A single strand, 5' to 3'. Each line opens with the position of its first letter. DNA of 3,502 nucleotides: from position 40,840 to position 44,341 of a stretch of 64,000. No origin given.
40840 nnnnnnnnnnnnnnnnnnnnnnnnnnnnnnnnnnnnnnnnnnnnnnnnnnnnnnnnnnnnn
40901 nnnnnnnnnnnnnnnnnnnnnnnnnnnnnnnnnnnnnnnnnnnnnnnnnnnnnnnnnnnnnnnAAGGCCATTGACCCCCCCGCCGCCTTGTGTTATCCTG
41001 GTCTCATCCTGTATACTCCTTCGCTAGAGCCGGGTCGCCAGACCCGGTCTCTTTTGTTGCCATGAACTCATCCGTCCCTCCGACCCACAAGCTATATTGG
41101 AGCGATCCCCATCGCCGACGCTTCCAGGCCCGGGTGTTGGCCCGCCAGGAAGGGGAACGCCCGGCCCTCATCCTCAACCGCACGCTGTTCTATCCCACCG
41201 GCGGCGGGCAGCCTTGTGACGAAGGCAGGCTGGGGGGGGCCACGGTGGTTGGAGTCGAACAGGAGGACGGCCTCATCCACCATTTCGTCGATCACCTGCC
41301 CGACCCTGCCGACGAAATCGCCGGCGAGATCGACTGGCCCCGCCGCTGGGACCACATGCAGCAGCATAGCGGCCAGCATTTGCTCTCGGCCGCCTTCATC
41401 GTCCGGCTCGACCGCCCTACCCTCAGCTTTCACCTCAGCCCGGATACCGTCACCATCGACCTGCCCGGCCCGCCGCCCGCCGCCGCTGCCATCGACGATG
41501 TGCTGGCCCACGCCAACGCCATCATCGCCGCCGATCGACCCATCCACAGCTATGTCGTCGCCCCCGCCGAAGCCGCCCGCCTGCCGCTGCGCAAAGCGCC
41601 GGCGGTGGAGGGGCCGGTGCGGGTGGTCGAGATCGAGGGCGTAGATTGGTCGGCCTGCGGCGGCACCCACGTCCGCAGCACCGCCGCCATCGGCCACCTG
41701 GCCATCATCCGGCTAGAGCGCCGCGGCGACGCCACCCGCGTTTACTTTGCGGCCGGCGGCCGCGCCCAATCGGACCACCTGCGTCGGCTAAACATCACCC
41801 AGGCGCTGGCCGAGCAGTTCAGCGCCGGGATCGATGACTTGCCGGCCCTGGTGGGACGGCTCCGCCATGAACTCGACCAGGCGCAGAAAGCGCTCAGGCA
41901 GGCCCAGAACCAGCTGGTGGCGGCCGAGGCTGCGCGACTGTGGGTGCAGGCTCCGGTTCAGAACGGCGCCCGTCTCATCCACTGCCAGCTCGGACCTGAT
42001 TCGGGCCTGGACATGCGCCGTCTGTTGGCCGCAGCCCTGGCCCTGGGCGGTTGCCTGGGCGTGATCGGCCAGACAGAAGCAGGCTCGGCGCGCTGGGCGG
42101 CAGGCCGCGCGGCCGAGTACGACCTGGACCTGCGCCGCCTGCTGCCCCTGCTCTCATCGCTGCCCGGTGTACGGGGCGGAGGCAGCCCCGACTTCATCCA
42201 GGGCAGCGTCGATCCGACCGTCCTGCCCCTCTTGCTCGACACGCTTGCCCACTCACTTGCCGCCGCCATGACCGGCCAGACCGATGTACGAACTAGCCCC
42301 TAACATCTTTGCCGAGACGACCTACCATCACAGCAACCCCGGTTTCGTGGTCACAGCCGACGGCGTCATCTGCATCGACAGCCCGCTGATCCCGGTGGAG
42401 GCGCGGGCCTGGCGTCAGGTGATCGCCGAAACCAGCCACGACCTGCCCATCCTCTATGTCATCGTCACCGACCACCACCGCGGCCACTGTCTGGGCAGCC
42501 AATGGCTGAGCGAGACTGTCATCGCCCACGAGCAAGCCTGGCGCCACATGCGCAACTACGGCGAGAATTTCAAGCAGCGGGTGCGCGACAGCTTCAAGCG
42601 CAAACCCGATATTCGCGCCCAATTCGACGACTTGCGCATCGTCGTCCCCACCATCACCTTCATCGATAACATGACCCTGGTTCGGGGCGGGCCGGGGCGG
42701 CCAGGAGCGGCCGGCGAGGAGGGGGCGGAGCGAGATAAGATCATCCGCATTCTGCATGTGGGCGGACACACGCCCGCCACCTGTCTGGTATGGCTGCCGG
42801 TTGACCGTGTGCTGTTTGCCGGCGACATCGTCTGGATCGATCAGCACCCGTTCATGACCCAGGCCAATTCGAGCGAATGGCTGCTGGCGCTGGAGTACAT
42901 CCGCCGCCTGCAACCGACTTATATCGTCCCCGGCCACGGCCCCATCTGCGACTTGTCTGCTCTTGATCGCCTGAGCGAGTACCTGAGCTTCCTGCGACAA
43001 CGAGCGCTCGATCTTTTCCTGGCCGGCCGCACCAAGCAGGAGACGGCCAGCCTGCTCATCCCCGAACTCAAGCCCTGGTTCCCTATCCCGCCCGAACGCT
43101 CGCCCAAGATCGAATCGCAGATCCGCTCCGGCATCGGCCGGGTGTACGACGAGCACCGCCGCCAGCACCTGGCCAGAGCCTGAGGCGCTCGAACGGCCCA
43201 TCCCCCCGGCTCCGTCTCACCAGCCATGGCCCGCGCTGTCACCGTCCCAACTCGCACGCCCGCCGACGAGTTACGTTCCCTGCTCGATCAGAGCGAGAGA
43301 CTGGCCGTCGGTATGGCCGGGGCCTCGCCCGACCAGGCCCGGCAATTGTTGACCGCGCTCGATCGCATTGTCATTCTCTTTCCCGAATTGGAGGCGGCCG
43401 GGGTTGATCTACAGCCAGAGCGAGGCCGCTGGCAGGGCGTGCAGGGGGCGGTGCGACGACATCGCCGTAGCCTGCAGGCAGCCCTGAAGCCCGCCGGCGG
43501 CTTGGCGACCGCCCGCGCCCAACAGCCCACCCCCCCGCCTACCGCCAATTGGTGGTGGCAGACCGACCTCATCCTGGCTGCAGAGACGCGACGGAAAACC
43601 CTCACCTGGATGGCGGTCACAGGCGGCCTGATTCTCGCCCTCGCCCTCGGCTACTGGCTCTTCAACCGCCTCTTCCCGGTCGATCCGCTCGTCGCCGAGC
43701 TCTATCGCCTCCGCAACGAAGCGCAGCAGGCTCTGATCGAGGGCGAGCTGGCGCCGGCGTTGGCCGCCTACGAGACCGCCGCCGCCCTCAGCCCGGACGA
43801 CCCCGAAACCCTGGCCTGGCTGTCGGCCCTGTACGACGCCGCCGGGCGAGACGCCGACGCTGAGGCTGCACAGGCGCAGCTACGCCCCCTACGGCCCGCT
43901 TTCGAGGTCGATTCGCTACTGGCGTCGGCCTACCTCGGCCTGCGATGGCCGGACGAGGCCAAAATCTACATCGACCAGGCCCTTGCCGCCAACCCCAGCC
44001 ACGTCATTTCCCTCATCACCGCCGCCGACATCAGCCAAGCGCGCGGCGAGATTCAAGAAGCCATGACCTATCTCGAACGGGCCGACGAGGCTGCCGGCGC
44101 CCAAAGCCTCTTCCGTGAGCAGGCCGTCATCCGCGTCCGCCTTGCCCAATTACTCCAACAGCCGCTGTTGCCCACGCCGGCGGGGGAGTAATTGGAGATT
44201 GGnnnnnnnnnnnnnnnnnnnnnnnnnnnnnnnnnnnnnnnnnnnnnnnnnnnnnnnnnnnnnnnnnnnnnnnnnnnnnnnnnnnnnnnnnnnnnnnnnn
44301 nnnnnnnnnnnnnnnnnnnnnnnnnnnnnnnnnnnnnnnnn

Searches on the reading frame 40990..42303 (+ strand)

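Call 55: search_protein_families(library=pfam, proteins=[window:40990-42303:+], max_evalue=0.0001)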
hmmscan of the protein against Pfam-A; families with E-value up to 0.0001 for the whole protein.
window:40990-42303:+ (437 aa): 2 families
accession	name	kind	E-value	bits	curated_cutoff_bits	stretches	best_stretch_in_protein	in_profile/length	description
PF07973.19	tRNA_SAD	-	2.3e-10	40.7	24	1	210-247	1-38/44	Threonyl and Alanyl tRNA synthetase second additional domain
PF01411.24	tRNA-synt_2c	-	1.3e-06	27.6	30.3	1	51-116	478-550/552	tRNA synthetases class II (A)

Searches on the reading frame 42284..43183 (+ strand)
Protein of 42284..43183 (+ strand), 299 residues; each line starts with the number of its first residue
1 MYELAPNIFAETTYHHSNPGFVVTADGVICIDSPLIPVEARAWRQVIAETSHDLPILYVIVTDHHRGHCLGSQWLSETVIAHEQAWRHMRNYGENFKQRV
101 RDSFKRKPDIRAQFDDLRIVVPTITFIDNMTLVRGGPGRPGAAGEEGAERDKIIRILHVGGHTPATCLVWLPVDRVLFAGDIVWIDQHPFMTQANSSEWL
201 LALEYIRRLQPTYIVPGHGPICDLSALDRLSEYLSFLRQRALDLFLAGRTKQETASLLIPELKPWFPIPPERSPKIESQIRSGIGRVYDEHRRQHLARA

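Call 55: search_protein_families(library=pfam, proteins=[window:42284-43183:+], max_evalue=0.0001)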
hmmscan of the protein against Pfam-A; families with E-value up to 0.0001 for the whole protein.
window:42284-43183:+ (299 aa): 1 family
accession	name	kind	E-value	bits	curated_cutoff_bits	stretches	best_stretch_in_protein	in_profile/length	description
PF00753.33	Lactamase_B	-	4e-13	50.2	22.7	1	21-218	10-196/196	Metallo-beta-lactamase superfamily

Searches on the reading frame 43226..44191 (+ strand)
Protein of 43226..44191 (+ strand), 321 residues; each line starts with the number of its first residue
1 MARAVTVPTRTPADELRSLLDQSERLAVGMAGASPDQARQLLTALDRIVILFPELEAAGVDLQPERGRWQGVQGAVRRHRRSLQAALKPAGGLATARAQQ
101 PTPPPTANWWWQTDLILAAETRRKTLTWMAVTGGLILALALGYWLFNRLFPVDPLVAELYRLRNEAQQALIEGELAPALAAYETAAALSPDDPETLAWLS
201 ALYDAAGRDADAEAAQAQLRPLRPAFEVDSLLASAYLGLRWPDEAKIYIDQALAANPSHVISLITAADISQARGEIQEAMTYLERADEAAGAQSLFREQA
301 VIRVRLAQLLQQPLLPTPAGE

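Call 55: search_protein_families(library=pfam, proteins=[window:43226-44191:+], max_evalue=0.0001)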
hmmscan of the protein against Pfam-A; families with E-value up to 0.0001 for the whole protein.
window:43226-44191:+ (321 aa): 5 families
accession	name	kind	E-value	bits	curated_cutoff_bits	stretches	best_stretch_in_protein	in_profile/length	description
PF14559.12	TPR_19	-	1.7e-07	31.9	25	0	169-233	1-66/68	Tetratricopeptide repeat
PF07719.23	TPR_2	-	2.4e-07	30.8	27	0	231-259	6-34/34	Tetratricopeptide repeat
PF13181.12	TPR_8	-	2.3e-06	27.7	25.7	0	231-259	6-34/34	Tetratricopeptide repeat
PF13428.12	TPR_14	-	1.7e-05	25.5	23.5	0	231-267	6-42/44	Tetratricopeptide repeat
PF13431.12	TPR_17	-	6.7e-05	23.3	24.4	0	181-213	1-33/34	Tetratricopeptide repeat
